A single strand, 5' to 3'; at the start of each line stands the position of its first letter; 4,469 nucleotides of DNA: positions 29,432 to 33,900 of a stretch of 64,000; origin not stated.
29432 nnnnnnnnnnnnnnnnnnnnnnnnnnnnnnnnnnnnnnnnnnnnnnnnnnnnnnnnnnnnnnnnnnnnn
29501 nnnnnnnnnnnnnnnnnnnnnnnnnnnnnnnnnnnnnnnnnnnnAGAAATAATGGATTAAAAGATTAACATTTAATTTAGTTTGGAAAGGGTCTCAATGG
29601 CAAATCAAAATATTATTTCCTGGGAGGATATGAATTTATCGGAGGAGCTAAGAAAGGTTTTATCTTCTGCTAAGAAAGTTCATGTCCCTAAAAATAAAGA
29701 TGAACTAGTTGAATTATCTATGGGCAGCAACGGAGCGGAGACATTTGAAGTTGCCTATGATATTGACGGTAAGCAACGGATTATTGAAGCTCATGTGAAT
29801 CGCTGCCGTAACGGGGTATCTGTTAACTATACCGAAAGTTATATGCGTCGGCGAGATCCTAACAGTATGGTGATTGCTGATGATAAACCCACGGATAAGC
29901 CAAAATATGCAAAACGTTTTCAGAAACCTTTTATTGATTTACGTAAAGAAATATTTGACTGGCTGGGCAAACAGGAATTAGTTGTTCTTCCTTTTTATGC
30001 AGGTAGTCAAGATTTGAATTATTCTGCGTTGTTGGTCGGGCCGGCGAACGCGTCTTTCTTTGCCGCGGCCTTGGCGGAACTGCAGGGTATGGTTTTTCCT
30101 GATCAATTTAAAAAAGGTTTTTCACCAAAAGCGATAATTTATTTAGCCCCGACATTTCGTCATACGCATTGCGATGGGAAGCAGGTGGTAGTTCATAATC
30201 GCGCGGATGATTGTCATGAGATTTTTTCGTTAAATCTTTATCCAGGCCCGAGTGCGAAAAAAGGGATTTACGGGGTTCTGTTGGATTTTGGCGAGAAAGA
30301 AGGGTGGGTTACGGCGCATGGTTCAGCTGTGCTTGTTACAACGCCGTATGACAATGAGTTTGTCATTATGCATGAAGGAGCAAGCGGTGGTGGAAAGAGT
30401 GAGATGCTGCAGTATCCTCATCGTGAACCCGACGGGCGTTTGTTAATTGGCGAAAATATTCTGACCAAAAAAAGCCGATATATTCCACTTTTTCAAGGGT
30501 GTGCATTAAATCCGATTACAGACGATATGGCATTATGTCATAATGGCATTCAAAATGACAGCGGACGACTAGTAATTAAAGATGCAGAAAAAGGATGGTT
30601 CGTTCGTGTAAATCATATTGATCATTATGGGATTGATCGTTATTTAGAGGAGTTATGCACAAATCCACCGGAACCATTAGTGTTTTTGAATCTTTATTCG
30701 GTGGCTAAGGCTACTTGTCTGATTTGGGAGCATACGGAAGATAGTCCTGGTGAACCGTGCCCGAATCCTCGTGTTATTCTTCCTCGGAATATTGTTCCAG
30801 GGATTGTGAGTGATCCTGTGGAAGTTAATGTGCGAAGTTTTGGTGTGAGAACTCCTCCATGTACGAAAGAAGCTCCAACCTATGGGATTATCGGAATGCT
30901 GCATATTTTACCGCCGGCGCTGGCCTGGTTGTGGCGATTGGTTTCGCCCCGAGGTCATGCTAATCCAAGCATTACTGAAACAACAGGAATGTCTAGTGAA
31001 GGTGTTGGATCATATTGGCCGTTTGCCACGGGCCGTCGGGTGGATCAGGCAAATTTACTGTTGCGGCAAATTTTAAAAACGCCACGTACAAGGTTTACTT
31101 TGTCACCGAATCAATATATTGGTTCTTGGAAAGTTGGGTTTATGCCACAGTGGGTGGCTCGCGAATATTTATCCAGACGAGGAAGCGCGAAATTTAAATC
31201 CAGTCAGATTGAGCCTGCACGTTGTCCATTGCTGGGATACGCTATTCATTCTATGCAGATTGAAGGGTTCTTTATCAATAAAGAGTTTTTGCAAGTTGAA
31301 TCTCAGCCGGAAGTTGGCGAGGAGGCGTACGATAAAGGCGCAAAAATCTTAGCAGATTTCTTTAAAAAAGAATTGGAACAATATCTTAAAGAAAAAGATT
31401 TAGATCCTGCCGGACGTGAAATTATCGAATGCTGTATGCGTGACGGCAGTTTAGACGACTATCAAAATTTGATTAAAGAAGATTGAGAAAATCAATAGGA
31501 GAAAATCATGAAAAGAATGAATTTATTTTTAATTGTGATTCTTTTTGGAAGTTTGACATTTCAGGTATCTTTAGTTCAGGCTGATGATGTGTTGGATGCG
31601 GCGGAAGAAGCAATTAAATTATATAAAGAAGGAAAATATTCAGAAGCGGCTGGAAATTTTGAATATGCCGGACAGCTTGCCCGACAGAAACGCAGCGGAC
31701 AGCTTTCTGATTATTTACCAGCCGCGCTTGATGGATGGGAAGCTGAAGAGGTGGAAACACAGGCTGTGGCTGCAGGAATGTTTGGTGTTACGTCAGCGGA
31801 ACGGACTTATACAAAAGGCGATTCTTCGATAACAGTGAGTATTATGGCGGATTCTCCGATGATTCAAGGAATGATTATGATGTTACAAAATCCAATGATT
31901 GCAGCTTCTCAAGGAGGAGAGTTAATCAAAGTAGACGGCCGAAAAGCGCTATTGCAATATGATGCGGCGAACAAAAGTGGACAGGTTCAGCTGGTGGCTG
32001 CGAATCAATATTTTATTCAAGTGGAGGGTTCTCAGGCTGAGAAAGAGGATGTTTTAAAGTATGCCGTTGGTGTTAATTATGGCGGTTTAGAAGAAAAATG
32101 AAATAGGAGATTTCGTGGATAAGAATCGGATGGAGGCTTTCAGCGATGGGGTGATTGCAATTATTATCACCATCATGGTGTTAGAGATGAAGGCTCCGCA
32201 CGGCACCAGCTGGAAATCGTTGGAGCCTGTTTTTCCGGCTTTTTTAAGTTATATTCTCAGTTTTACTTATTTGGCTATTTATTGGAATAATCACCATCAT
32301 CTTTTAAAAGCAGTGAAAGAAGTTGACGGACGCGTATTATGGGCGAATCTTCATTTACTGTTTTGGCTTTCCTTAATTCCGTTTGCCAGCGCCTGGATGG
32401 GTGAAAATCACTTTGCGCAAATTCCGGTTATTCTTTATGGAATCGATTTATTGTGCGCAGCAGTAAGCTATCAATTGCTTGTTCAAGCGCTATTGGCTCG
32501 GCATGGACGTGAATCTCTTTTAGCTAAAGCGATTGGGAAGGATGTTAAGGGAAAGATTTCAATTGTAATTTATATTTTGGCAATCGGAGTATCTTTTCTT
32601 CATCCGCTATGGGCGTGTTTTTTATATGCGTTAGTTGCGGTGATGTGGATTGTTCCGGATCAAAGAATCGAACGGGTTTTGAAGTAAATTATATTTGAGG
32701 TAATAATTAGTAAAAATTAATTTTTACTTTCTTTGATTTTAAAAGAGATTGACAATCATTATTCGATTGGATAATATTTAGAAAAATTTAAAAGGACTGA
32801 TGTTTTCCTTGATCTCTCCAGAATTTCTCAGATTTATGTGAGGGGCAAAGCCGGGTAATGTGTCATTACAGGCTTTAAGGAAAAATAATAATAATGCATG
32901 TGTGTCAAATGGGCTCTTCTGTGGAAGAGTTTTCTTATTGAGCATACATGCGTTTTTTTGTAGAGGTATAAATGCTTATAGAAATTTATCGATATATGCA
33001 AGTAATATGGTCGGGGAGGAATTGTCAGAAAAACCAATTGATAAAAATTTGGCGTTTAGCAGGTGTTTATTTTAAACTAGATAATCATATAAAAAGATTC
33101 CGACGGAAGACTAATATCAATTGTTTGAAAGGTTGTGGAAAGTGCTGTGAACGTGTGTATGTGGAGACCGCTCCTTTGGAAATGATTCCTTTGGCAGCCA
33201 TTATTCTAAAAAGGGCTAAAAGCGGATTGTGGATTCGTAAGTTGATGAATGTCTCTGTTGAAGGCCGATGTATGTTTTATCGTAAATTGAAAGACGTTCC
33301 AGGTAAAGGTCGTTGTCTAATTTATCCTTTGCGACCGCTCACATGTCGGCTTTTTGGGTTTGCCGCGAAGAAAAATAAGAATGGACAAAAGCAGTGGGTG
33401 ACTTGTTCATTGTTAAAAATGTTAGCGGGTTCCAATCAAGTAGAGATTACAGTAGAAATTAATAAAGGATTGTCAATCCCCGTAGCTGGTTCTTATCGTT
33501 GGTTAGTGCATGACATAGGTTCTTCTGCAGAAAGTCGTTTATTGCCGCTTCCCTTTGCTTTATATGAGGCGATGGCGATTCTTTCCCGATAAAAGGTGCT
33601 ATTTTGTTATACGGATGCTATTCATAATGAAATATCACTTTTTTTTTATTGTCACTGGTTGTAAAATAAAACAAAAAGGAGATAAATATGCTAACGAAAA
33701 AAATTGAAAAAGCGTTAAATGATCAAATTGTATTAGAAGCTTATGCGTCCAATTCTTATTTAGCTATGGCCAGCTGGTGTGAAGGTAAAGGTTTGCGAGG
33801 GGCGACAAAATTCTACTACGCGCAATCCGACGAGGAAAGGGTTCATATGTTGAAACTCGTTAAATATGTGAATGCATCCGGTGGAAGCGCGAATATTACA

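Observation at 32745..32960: Fur-box promoter driving a short structured, terminated RNA next to YkgJ and ferritin genes (possible RyhB-like analog)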

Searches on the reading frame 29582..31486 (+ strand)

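Call 23: search_protein_families(library=pfam, proteins=[window:29582-31486:+])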
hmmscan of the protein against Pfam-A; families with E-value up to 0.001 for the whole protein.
window:29582-31486:+ (634 aa): 1 family
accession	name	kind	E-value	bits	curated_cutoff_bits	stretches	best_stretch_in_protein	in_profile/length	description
PF16260.11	DUF4914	-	0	1035.3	25.7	1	19-631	1-612/612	Domain of unknown function (DUF4914)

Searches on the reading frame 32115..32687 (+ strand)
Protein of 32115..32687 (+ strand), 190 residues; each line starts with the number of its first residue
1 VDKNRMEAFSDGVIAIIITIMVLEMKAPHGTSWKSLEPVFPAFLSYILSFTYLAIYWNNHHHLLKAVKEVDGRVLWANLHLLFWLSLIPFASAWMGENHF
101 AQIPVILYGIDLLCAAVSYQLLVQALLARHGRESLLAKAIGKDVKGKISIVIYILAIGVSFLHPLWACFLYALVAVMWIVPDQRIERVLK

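Call 23: search_protein_families(library=pfam, proteins=[window:32115-32687:+])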
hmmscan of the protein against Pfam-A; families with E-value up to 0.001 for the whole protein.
window:32115-32687:+ (190 aa): 1 family
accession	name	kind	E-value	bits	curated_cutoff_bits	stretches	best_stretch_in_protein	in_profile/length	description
PF06736.16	TMEM175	-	2.8e-32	111.5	25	1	5-89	1-88/88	Endosomal/lysosomal potassium channel TMEM175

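Call 26: find_homologous_proteins(query=window:32115-32687:+, max_evalue=1e-20)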
Query window:32115-32687:+ (190 aa): 8000 proteins with E <= 1e-20 among 8000 candidates; the best 120 are listed.
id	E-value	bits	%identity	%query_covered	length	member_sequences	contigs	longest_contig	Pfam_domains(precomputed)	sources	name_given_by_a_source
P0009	3.2e-120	417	100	100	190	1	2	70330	PF06736.17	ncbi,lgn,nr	ncbi:MAG: DUF1211 domain-containing protein [Candidatus Omnitrophica bacterium]|nr:DUF1211 domain-co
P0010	2.6e-94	333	79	100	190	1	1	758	PF06736.17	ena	-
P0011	1.3e-92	327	79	100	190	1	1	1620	PF06736.17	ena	-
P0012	5.0e-90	319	72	100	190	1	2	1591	PF06736.17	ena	-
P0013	4.7e-89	316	76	97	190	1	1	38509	PF06736.17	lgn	-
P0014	4.5e-88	312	77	97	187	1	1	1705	PF06736.17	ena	-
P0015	9.9e-88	311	73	100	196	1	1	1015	PF06736.17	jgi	-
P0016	1.1e-87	311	73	98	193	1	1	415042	PF06736.17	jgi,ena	jgi:uncharacterized membrane protein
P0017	3.1e-86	306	73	100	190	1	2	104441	PF06736.17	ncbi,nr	ncbi:MAG: DUF1211 domain-containing protein [Candidatus Omnitrophica bacterium]|nr:DUF1211 domain-co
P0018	7.3e-86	305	71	100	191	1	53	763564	PF06736.17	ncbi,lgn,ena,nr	ncbi:MAG: DUF1211 domain-containing protein [Candidatus Omnitrophica bacterium]|nr:DUF1211 domain-co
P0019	9.8e-86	305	74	100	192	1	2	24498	PF06736.17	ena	-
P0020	3.4e-85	303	71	100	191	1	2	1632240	PF06736.17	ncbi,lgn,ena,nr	ncbi:MAG: DUF1211 domain-containing protein [Candidatus Omnitrophica bacterium]|nr:DUF1211 domain-co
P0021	9.1e-85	302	69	99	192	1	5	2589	PF06736.17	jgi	jgi:uncharacterized membrane protein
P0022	9.9e-85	301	71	100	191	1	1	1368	PF06736.17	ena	-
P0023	2.5e-84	300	70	100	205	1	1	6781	PF06736.17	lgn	-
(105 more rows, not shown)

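Call 27: find_encoding_contigs(protein=P0013, flank=4000, max_places=2)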
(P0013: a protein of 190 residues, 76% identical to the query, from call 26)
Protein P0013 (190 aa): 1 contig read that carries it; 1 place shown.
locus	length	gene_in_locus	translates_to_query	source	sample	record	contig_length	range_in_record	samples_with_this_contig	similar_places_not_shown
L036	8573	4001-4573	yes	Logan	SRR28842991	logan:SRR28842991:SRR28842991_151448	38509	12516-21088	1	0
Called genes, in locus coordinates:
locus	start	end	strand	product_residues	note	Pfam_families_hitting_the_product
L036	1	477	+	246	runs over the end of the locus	-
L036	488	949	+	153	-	PF01124:MAPEG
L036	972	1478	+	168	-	PF09622:DUF2391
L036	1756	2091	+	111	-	-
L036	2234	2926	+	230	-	-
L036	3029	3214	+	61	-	-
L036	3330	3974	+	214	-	PF00857:Isochorismatase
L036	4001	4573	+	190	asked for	PF06736:TMEM175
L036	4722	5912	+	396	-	PF22020:RlmL_1st, PF02926:THUMP, PF01170:UPF0020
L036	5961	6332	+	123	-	-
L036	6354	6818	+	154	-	-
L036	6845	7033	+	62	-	-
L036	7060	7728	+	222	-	PF00072:Response_reg, PF00486:Trans_reg_C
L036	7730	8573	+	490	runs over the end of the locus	PF00672:HAMP, PF00512:HisKA, PF02518:HATPase_c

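Call 28: find_encoding_contigs(protein=P0017, flank=4000, max_places=2)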
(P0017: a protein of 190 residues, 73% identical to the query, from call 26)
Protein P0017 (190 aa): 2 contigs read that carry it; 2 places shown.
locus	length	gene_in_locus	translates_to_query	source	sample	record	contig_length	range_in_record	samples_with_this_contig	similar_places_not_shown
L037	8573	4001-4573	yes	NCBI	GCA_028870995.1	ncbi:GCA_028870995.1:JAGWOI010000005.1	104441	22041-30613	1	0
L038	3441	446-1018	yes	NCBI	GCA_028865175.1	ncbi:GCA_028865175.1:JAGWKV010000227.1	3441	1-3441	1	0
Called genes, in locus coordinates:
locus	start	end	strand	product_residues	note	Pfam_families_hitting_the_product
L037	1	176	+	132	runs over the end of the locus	PF02082:Rrf2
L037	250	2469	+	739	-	PF22085:NorB_cytochrome_c-like, PF00115:COX1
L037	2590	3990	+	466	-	PF13231:PMT_2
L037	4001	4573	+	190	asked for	PF06736:TMEM175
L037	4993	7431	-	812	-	PF02516:STT3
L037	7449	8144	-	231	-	PF00089:Trypsin (weak), PF13365:Trypsin_2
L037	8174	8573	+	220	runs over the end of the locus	PF13302:Acetyltransf_3 (faint), PF00583:Acetyltransf_1, PF08445:FR47 (weak), PF13508:Acetyltransf_7, PF13673:Acetyltransf_10 (weak)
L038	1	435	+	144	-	?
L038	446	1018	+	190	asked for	PF06736:TMEM175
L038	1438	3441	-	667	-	PF02516:STT3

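Call 29: find_encoding_contigs(protein=P0011, flank=4000, max_places=2)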
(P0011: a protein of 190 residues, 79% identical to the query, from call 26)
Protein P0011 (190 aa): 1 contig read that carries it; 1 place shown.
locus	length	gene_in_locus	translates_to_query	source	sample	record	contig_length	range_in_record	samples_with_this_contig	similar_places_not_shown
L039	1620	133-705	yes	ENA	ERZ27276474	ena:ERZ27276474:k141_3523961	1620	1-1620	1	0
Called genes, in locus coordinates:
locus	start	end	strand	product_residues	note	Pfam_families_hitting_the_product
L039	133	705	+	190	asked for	PF06736:TMEM175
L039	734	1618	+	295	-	?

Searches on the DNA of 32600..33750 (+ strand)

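Call 4: search_rna_families(source=window, start=32600, end=33750, threshold=evalue, max_evalue=10, show_alignments=3)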
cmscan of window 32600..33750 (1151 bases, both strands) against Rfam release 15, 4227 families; matches with E-value up to 10: 4.
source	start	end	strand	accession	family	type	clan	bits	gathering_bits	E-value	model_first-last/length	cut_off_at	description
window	32985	33092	+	RF02079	STnc180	Gene; sRNA;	-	14.2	50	6.1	1-208/208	no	Enterobacterial sRNA STnc180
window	32872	32903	+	RF00180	REN-SRE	Cis-reg;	-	13.3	41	3.6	1-37/37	no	Renin stability regulatory element (REN-SRE)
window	33371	33424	+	RF01696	Chlorobi-1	Gene; sRNA;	-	12.4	50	4.3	1-67/67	no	Chlorobi-1 RNA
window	32883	32944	+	RF02480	GlsR14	Gene; snRNA; snoRNA; CD-box;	-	12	90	8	1-68/68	no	Small nucleolar RNA GlsR14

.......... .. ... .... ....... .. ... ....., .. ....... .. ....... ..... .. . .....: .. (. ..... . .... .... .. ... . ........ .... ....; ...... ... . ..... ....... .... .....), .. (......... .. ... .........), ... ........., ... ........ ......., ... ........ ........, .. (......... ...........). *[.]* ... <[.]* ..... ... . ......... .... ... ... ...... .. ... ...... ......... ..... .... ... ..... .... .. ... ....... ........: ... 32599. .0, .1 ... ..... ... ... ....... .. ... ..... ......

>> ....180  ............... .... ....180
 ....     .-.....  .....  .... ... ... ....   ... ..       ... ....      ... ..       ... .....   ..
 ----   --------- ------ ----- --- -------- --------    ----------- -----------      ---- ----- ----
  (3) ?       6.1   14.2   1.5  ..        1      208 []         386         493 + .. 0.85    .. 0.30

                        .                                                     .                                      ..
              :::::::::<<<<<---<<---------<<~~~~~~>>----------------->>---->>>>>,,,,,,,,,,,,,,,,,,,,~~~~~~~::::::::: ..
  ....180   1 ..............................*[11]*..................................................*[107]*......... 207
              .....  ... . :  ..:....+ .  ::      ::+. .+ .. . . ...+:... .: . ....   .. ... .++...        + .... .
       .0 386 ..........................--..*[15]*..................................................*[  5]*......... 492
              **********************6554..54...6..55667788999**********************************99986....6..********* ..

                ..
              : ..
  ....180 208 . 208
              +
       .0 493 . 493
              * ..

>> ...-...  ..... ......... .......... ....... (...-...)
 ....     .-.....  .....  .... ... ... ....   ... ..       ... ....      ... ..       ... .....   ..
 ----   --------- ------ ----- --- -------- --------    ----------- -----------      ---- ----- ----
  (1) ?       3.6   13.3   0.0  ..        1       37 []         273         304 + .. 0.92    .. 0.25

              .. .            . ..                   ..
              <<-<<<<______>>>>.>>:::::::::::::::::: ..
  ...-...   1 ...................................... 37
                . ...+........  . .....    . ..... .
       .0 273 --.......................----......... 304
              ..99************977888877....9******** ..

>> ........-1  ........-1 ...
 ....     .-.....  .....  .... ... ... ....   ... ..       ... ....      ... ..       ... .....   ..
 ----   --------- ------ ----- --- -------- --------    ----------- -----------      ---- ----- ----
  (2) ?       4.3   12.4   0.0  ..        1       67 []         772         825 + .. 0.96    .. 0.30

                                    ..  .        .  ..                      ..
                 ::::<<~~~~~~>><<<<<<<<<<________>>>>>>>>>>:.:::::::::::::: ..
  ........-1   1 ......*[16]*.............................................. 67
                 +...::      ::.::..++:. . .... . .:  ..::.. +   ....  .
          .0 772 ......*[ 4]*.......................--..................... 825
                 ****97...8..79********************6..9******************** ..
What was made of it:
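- Closest known: Fur-repressed iron-sparing sRNAs: RyhB. Different: No sequence or structure similarity to any Rfam family (call 4).
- There is no Rfam match (call 4).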

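Call 41: build_rna_model(alignment_id=A4, structure=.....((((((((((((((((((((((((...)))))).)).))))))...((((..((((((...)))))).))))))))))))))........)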
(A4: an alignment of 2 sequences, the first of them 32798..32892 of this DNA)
Model R1 built from alignment A4 (2 sequences, 95 columns); structure: as given.
model positions 95; base pairs 34; branch points 1; effective number of sequences 0.67; information 0.602 bits per position. Calibrated on 0.2 Mb of random sequence (short: E-values are rough).
structure used (alignment columns):
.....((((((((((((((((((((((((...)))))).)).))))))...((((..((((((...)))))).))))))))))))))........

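Call 42: search_with_rna_model(model_id=R1, sources=[window, L010, L011, L012, L013, L014, L015, L016, L017, L018, L019, L020, L021, L022, L023, L024, L025, L026, L027, L028, L029, L030, L031, L032, L033, L034, L035, L036, L037, L038, L039], max_evalue=10)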
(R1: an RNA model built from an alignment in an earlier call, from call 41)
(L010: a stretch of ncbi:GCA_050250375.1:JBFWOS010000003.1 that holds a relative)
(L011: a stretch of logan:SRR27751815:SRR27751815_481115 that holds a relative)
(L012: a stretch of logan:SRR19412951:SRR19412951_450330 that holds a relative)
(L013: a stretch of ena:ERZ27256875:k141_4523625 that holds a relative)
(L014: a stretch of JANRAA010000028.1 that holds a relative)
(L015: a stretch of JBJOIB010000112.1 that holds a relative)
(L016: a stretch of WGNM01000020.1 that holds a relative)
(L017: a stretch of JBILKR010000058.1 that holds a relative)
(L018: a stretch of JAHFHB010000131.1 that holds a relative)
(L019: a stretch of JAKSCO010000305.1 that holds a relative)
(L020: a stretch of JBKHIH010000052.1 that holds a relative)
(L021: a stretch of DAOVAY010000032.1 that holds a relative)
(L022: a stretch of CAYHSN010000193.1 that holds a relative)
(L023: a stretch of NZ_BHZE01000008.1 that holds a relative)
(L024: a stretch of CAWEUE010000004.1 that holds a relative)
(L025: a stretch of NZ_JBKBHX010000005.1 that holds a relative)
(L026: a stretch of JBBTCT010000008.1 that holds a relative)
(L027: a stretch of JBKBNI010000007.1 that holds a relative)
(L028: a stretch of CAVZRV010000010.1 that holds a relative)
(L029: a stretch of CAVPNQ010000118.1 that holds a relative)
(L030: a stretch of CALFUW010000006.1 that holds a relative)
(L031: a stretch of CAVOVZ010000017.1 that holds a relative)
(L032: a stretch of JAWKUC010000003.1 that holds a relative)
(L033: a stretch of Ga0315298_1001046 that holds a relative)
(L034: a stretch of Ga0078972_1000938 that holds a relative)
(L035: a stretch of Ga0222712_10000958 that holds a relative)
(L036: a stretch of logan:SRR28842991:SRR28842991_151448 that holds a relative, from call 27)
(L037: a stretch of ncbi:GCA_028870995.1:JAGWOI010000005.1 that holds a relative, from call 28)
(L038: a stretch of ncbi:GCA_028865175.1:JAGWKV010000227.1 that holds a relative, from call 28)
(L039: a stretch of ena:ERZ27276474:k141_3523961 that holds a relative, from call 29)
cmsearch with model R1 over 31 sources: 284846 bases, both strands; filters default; matches with E-value up to 10: 2.
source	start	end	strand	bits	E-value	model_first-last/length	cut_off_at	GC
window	32798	32892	+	118.5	1.9e-30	1-95/95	no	0.37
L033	7257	7334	-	13.4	2.3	1-95/95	no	0.24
